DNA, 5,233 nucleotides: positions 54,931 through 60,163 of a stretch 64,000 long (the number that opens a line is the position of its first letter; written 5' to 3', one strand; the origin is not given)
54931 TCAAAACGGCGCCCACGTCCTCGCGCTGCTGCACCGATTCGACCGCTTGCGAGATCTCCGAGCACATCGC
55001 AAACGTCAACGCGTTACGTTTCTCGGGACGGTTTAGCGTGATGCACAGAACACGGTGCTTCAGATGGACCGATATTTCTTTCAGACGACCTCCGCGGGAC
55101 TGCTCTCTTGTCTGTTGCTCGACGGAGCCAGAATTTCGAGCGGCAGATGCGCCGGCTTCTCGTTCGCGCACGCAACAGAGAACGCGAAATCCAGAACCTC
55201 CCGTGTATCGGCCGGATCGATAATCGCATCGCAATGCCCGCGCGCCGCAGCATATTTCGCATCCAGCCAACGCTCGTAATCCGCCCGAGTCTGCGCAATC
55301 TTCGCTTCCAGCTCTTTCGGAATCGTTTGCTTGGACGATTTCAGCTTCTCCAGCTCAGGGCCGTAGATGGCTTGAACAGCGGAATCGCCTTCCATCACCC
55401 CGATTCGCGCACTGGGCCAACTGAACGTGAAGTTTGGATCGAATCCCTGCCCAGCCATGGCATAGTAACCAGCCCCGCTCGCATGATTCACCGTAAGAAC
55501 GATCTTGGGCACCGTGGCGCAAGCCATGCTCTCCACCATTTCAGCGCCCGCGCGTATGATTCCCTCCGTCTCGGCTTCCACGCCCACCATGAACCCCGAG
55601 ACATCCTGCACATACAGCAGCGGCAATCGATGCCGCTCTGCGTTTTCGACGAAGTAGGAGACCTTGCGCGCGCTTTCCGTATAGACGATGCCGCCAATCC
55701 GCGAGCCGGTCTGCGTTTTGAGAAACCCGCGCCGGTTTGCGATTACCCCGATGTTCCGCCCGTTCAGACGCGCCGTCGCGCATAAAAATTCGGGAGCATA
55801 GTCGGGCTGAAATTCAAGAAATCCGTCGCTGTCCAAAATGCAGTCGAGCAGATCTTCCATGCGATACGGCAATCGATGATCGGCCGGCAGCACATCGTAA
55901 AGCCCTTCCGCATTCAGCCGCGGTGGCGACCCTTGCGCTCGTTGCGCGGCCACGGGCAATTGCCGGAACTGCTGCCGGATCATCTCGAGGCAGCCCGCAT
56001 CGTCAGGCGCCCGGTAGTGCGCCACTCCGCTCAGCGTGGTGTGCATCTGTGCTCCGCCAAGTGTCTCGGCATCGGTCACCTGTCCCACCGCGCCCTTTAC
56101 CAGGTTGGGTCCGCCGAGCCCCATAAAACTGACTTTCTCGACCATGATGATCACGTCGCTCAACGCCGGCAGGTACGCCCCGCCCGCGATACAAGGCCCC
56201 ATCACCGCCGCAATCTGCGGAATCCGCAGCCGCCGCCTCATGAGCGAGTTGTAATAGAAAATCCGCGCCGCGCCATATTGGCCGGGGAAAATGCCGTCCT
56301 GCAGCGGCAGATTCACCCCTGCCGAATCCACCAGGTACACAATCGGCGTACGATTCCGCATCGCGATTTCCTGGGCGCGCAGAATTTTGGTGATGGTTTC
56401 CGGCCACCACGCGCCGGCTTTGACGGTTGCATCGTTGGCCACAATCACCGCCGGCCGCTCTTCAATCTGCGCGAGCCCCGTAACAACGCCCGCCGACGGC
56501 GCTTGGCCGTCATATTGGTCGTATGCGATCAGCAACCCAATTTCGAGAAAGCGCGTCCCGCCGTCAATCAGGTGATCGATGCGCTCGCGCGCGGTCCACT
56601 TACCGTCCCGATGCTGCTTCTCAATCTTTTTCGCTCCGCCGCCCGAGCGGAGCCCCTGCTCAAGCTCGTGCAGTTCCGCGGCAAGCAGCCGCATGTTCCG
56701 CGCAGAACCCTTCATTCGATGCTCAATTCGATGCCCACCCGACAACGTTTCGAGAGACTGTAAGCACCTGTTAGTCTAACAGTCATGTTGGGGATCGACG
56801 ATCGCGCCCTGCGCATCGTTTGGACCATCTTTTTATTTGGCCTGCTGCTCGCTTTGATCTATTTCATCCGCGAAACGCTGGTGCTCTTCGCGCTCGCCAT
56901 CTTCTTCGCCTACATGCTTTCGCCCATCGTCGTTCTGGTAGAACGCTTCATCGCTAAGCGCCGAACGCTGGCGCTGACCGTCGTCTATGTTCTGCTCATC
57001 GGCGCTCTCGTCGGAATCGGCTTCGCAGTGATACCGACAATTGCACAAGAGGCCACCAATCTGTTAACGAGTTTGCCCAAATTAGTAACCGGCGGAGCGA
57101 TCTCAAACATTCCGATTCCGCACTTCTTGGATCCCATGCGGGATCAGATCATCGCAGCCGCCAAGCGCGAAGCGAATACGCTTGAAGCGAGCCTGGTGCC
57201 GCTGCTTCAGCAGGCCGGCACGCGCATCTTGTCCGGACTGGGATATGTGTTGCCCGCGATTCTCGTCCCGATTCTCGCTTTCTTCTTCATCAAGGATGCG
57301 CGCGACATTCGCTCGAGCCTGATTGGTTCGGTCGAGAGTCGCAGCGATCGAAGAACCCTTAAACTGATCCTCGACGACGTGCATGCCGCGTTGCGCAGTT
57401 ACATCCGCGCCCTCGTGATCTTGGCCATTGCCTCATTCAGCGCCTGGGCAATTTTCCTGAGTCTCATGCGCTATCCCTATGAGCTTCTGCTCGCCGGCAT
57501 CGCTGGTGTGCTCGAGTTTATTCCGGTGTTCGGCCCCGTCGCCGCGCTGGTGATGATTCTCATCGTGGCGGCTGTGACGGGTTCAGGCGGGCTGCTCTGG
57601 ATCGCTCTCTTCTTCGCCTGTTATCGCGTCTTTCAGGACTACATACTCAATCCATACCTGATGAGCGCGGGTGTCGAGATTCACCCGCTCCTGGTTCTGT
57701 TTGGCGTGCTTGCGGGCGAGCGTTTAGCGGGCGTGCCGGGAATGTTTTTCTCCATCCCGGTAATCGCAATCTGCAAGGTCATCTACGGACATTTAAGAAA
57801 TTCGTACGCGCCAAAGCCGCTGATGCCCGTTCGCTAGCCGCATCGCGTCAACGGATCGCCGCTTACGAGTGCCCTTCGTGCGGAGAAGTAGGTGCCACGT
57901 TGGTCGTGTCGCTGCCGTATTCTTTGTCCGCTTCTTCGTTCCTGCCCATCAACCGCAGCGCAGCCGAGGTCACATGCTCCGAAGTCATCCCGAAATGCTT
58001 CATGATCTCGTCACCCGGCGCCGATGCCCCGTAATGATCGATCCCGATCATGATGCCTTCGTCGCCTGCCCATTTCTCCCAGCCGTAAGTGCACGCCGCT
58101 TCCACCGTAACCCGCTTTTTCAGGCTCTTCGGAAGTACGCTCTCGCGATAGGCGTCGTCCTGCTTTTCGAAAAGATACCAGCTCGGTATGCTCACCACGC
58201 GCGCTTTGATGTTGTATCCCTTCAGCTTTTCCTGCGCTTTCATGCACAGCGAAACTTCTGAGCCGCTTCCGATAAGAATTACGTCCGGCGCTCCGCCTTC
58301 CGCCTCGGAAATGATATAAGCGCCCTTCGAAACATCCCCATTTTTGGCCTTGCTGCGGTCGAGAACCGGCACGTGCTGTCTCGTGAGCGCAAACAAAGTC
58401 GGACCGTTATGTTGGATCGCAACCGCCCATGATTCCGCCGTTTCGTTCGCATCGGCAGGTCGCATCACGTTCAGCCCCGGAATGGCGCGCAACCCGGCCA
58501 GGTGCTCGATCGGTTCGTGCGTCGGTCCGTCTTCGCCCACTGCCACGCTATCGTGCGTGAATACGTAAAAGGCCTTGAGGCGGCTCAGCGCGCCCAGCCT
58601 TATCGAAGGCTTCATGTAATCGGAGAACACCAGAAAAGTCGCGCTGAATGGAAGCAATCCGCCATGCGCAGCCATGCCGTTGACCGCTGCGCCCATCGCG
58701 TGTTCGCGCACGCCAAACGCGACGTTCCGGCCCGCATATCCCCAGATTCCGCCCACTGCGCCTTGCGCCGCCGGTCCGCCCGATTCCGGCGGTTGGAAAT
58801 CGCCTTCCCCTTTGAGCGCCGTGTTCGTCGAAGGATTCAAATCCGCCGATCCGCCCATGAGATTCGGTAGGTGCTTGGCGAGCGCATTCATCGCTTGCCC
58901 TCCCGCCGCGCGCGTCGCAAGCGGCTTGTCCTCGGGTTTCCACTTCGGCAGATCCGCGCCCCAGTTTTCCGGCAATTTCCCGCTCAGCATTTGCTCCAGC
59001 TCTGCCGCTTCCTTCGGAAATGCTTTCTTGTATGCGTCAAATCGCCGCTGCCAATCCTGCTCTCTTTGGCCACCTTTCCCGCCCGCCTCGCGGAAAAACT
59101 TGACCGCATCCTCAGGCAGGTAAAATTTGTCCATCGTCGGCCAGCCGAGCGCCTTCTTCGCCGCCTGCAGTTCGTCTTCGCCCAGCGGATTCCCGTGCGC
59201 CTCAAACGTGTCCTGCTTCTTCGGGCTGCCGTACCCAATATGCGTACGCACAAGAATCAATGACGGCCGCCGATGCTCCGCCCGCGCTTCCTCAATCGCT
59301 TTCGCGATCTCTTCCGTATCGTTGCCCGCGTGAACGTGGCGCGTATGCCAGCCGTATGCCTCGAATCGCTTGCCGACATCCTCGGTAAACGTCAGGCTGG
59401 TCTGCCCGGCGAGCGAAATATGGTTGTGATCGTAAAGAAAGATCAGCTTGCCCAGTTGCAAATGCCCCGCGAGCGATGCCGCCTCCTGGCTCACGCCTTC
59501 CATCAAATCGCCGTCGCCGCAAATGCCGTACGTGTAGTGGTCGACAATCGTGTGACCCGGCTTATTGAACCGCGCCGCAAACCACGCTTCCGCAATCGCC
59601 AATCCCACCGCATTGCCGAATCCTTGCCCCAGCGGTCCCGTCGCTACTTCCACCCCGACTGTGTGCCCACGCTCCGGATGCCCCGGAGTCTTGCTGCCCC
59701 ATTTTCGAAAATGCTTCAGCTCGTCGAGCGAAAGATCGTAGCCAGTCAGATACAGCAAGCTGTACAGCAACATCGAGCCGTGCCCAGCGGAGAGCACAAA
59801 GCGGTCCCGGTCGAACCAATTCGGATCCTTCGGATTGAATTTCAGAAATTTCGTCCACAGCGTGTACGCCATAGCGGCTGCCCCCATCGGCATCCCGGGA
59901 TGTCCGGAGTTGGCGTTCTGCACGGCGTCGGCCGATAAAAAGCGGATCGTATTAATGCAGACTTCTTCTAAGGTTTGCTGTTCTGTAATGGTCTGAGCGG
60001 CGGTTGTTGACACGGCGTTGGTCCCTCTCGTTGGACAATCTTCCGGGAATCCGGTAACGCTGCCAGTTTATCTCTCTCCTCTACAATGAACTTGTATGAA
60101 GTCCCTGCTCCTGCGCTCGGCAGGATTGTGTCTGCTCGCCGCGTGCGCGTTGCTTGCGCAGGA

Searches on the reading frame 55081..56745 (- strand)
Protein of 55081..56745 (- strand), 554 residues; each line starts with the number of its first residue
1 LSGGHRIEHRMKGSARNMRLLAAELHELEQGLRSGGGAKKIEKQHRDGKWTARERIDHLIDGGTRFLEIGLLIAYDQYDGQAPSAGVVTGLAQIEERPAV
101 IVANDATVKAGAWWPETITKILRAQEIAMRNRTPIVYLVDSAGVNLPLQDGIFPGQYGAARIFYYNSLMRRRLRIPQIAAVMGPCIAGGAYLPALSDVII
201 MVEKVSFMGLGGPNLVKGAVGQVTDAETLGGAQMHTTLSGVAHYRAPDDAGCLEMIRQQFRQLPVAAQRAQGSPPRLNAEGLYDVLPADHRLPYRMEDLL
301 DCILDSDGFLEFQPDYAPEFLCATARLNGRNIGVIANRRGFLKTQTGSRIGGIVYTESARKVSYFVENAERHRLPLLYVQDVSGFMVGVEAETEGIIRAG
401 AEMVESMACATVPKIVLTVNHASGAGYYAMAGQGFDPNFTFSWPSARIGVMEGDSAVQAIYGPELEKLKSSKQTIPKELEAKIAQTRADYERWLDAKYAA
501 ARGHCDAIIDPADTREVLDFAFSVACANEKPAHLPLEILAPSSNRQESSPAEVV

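Call 18: search_protein_families(library=pfam, proteins=[window:55081-56745:-], max_evalue=0.001)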
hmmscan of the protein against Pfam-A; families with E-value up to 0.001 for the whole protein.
window:55081-56745:- (554 aa): 2 families
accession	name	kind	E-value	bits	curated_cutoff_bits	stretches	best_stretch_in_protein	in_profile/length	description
PF01039.27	Carboxyl_trans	-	5e-127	425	22.3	1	43-528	1-481/493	Carboxyl transferase domain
PF03255.19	ACCA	-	5.8e-19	68.8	23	2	320-429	94-203/310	Acetyl co-enzyme A carboxylase carboxyltransferase-like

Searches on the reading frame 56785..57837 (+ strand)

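Call 18: search_protein_families(library=pfam, proteins=[window:56785-57837:+], max_evalue=0.001)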
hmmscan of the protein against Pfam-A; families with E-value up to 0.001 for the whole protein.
window:56785-57837:+ (350 aa): 1 family
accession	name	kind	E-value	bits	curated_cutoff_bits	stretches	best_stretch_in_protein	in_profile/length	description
PF01594.21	AI-2E_transport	-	1.4e-57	195.8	34.3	1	15-337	4-326/327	AI-2E family transporter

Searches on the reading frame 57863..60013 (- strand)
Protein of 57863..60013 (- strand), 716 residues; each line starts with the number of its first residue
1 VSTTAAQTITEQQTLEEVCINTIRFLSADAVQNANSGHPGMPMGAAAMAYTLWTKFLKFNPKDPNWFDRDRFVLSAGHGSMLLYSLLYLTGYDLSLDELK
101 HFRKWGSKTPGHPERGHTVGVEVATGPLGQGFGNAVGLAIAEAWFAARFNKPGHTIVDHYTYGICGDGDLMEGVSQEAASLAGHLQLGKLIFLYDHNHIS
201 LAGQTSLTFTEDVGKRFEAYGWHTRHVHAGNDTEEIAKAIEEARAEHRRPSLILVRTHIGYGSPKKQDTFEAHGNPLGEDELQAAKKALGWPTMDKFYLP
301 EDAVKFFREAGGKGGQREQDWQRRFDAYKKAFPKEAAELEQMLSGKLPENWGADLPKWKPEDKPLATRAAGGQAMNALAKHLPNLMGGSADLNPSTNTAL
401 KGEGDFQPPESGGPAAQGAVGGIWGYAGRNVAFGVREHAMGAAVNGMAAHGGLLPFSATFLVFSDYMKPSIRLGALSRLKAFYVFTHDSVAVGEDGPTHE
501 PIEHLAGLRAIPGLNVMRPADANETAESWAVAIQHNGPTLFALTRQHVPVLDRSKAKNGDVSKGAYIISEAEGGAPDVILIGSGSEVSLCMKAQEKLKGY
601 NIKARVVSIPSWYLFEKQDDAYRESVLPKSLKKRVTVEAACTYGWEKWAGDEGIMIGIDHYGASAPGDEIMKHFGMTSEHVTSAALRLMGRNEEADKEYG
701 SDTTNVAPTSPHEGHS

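Call 18: search_protein_families(library=pfam, proteins=[window:57863-60013:-], max_evalue=0.001)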
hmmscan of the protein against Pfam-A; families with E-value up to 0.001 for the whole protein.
window:57863-60013:- (716 aa): 5 families
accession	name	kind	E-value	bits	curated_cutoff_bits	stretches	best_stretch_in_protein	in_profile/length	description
PF00456.26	Transketolase_N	-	2.3e-149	497.3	22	1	17-348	3-334/334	Transketolase, thiamine diphosphate binding domain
PF02779.29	Transket_pyr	-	5.6e-53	179.6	27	1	364-549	2-173/174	Transketolase, pyrimidine binding domain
PF22613.1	Transketolase_C_1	-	1.6e-42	144.7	27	1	564-677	1-113/113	Transketolase-like TK C-terminal domain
PF02780.25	Transketolase_C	-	1.8e-10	41.2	25.9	1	575-681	9-124/124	Transketolase, C-terminal domain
PF02775.26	TPP_enzyme_C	-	7.2e-05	23.1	21.9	0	122-253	24-149/151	Thiamine pyrophosphate enzyme, C-terminal TPP binding domain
